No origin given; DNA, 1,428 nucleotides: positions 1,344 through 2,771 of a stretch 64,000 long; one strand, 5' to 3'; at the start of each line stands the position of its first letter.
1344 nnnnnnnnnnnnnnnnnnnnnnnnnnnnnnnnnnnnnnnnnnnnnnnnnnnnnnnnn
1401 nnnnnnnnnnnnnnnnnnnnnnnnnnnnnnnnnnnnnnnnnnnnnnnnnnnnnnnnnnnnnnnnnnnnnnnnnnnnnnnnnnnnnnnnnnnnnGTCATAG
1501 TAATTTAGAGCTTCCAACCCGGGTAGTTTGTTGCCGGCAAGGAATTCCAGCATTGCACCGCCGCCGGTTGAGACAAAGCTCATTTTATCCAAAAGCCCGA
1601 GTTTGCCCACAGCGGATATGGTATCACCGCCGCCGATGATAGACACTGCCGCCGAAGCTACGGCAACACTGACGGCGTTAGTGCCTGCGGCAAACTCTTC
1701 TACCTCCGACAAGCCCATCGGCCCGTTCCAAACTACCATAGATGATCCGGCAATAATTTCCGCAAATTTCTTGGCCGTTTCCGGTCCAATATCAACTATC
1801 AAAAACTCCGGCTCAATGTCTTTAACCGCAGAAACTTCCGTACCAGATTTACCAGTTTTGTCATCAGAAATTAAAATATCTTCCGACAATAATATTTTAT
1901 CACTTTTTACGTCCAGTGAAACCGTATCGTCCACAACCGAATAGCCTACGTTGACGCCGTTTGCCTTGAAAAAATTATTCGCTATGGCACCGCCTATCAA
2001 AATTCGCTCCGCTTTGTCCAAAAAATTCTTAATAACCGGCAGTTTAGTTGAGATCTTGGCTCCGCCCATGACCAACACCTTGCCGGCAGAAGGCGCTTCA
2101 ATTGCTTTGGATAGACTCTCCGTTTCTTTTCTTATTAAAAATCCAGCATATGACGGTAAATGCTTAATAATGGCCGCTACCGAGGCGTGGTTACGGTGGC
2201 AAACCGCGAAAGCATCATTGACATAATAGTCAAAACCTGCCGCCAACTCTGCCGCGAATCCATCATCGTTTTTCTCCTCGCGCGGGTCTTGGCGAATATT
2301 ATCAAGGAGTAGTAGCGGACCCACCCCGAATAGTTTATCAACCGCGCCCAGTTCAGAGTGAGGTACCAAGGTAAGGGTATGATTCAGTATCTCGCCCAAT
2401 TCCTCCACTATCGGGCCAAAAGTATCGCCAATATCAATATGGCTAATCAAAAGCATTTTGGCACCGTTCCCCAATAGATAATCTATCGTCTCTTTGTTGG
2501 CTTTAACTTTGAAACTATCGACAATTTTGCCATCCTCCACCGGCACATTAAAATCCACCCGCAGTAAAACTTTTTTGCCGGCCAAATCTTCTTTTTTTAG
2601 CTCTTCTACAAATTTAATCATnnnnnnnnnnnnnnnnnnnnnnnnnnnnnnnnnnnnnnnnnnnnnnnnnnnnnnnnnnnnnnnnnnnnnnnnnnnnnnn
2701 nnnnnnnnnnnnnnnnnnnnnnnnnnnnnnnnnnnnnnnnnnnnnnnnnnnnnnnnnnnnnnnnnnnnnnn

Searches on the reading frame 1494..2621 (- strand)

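Call 85: search_protein_families(library=pfam, proteins=[window:1494-2621:-], max_evalue=0.00001)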
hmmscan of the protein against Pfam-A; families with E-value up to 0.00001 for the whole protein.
window:1494-2621:- (376 aa): 1 family
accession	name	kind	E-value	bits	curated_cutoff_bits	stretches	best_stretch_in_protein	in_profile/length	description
PF00162.24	PGK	-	5.2e-107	358.6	27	1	9-363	2-378/379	Phosphoglycerate kinase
